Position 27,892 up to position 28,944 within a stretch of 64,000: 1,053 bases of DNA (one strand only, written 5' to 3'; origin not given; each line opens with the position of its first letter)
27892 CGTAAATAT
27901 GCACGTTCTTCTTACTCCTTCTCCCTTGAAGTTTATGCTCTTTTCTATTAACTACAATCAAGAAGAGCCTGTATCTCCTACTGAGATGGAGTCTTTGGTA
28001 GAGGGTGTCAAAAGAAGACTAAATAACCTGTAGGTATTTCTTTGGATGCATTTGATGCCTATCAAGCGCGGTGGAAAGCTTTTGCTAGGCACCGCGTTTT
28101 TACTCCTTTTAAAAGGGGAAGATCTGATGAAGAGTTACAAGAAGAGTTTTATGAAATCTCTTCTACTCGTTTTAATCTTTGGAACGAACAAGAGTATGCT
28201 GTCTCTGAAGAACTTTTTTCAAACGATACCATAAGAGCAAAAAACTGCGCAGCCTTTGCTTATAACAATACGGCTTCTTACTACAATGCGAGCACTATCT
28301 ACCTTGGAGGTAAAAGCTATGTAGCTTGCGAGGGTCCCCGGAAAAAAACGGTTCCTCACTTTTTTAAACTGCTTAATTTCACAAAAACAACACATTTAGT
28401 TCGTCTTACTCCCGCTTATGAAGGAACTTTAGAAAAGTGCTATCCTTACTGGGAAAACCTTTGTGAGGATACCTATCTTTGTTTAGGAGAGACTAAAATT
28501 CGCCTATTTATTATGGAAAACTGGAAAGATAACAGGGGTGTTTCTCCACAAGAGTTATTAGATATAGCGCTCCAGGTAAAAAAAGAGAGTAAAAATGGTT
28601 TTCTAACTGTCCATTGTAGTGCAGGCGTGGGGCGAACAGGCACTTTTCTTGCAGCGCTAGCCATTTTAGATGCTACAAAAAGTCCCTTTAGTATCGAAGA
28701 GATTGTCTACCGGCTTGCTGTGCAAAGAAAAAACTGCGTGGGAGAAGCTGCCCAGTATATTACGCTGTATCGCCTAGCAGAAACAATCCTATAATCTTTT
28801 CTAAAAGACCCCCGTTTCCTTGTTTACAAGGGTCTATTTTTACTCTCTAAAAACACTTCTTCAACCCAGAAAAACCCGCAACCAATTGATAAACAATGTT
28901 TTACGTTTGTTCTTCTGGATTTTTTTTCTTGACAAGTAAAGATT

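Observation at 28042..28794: Classical eukaryote-type protein tyrosine phosphatase, co-transcribed with a secreted HIT protein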

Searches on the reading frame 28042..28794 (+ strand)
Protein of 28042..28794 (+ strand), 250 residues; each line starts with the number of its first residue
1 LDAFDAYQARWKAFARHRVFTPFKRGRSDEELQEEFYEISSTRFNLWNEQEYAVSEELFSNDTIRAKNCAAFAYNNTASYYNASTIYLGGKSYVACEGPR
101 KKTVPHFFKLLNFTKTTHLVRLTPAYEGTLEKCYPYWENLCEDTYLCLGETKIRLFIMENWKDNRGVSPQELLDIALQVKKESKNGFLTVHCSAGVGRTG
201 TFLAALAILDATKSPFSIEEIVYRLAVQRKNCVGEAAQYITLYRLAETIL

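Call 3: search_protein_families(library=pfam, proteins=[window:28042-28794:+], max_evalue=1)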
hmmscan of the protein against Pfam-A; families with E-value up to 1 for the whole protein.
window:28042-28794:+ (250 aa): 7 families
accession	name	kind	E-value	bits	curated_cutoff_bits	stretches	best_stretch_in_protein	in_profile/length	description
PF00102.32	Y_phosphatase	-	1.7e-28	100.3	20.9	2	151-245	132-231/234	Protein-tyrosine phosphatase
PF22784.1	PTP-SAK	-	5.3e-06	27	27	1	174-215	74-117/153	Swiss Army Knife protein, DSP-PTPase phosphatase domain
PF22785.1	Tc-R-P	-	1.4e-05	26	27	1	172-208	65-102/106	Polymorphic toxin system, DSP-PTPase phosphatase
PF00782.25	DSPc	-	0.00071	19.8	33.5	1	180-208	68-96/133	Dual specificity phosphatase, catalytic domain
PF14566.11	PTPlike_phytase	-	0.0072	16.9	27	1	164-208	112-156/158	Inositol hexakisphosphate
PF22741.1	PTP-NADK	-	0.013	15.3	27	1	179-206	101-128/163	DSP-PTPase phosphatase fused to NAD+ Kinase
PF13350.11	Y_phosphatase3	-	0.19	12.1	22.2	1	184-206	129-149/240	Tyrosine phosphatase family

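Call 4: search_protein_families(library=ncbifam, proteins=[window:28042-28794:+], max_evalue=1)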
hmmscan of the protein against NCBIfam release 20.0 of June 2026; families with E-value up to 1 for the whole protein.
window:28042-28794:+ (250 aa): 2 families
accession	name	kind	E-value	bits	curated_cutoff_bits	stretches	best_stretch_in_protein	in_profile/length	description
NF011902.0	PRK15375.1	equivalog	0.00035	19.1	1118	1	181-243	460-531/543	SPI-1 type III secretion system effector GTPase-activating protein SptP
NF041348.1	XopH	equivalog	0.00087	18.7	500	1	183-224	271-311/368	type III secretion system effector XopH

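Call 5: search_solved_structures(query=window:28042-28794:+, max_evalue=1, show_alignments=3)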
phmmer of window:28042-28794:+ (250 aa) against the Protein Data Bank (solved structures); distinct sequences matched with E-value up to 1: 302 (the best 60 are shown).
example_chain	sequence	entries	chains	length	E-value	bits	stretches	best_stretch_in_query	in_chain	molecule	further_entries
2jjd_A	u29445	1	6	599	3.7e-30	108.5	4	170-247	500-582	RECEPTOR-TYPE TYROSINE-PROTEIN PHOSPHATASE EPSILON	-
6uzt_A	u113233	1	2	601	3.1e-29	105.6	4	153-247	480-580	Receptor-type tyrosine-protein phosphatase alpha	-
1ygr_A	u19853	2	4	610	7.8e-25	91.1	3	78-152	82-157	CD45 Protein Tyrosine Phosphatase | Leukocyte common antigen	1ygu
4bpc_A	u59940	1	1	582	9.4e-25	90.9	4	153-244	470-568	RECEPTOR-TYPE TYROSINE-PROTEIN PHOSPHATASE S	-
2fh7_A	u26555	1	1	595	2.4e-24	89.5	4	153-244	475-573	Receptor-type tyrosine-protein phosphatase S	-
1lar_A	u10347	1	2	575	4.8e-24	88.5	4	153-246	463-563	PROTEIN (LAR)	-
6kr4_A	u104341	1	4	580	5e-24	88.5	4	153-246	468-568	Receptor-type tyrosine-protein phosphatase F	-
3sr9_A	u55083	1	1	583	1.7e-23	86.7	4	153-215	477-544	Receptor-type tyrosine-protein phosphatase S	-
1wch_A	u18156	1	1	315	5.9e-16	62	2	76-162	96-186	PROTEIN TYROSINE PHOSPHATASE, NON-RECEPTOR TYPE 13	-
6d4f_A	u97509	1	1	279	2.1e-15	60.3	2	153-247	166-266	Receptor-type tyrosine-protein phosphatase epsilon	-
1p15_A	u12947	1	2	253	2.4e-15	60.1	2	152-247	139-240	Protein-tyrosine phosphatase alpha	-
6d3f_A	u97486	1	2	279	4.7e-15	59.1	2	169-247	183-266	Receptor-type tyrosine-protein phosphatase epsilon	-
6d4d_A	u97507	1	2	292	8.4e-14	55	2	184-244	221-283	Receptor-type tyrosine-protein phosphatase epsilon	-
6kip_A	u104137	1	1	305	4e-13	52.8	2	153-246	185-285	Receptor-type tyrosine-protein phosphatase delta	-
6xee_A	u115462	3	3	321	5.7e-13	52.3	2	153-220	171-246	Tyrosine-protein phosphatase non-receptor type 1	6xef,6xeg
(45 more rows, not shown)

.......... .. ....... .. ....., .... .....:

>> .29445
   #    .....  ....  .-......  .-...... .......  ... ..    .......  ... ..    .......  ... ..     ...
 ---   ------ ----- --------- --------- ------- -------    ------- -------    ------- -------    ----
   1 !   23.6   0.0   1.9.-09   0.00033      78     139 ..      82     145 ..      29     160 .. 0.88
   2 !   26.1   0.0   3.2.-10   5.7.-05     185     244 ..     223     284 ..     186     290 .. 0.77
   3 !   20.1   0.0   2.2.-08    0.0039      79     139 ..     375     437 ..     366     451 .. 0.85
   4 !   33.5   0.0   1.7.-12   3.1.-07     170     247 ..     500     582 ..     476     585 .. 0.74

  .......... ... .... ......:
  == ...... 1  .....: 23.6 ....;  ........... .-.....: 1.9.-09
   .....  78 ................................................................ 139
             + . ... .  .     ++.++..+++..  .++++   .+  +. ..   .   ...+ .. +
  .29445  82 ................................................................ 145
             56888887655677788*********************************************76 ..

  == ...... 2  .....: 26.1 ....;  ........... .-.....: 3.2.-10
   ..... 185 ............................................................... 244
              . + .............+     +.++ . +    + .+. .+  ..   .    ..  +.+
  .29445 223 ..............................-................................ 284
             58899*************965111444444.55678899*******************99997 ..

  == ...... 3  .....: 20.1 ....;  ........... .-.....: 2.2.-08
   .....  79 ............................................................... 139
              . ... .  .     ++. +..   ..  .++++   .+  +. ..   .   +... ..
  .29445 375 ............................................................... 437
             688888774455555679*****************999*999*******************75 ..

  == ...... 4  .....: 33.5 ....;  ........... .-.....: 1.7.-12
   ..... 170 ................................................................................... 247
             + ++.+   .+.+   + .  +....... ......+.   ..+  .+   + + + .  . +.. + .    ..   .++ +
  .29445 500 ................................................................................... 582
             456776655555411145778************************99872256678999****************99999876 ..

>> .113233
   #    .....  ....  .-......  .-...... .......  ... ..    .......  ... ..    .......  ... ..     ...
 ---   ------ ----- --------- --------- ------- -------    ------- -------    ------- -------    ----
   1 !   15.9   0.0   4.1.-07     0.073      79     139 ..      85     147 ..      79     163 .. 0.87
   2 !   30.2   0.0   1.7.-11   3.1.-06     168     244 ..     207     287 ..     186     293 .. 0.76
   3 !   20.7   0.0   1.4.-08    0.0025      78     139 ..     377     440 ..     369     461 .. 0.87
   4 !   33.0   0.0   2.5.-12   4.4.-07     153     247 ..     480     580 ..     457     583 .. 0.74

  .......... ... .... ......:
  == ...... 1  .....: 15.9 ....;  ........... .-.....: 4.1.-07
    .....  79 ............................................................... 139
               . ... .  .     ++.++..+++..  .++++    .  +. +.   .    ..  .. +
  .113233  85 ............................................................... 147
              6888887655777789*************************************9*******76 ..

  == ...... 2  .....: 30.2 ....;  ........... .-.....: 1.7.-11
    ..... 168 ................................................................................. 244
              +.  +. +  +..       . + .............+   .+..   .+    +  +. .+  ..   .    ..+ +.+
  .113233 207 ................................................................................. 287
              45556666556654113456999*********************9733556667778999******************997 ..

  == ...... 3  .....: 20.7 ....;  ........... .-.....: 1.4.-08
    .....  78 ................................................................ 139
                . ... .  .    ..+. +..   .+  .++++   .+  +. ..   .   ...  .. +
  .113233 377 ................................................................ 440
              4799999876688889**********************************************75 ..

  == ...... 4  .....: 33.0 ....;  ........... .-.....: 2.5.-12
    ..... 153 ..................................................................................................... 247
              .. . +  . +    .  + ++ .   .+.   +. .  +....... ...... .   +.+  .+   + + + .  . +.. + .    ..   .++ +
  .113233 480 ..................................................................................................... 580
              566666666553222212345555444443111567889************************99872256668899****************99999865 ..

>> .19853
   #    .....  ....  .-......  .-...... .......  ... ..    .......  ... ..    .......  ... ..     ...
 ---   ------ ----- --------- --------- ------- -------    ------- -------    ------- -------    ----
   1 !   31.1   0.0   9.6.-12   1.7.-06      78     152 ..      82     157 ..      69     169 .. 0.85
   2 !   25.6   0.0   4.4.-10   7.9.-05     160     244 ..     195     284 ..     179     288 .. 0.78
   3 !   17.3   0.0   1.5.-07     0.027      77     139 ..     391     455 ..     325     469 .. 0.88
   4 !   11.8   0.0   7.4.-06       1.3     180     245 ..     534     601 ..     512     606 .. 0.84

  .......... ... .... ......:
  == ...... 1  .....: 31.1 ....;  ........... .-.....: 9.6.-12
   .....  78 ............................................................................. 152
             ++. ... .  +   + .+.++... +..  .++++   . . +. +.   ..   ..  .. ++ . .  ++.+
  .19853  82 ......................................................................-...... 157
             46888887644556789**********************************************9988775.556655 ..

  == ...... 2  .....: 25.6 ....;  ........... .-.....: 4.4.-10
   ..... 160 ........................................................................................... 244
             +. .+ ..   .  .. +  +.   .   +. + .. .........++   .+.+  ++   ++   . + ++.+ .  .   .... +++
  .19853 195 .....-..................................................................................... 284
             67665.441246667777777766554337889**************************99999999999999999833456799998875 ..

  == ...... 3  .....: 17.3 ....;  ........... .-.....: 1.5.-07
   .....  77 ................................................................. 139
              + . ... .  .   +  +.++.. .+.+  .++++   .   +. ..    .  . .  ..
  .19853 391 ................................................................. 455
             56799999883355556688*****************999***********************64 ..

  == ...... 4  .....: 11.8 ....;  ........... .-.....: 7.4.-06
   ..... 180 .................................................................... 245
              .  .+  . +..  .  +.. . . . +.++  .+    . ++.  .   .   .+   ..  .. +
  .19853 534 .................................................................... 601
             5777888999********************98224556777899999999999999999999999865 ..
